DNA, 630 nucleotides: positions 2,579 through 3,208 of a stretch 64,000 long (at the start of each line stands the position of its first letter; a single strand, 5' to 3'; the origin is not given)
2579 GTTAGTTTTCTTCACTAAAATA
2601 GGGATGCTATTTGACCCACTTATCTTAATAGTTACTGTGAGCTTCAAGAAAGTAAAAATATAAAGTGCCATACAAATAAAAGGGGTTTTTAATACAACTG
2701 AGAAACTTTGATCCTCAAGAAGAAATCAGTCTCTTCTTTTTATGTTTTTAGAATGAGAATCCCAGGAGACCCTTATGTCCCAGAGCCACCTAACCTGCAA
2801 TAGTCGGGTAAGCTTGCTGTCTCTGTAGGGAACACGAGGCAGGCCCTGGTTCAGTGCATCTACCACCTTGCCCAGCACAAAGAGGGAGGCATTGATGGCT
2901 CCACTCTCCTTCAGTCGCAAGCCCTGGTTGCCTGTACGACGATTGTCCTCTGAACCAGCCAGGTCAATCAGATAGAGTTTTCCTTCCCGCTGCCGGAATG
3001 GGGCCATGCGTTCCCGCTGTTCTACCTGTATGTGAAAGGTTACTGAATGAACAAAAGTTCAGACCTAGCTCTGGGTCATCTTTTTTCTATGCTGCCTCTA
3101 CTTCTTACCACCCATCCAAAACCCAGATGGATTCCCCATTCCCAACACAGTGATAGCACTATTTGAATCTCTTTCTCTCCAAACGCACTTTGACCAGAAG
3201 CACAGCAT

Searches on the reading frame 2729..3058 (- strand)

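Call 47: search_protein_families(library=pfam, proteins=[window:2729-3058:-], max_evalue=0.001)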
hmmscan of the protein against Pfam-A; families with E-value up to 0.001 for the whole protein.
window:2729-3058:- (110 aa): 1 family
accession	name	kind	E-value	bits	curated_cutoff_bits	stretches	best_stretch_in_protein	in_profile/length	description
PF00225.29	Kinesin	-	6.5e-26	91.5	29.3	1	4-88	203-289/327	Kinesin motor domain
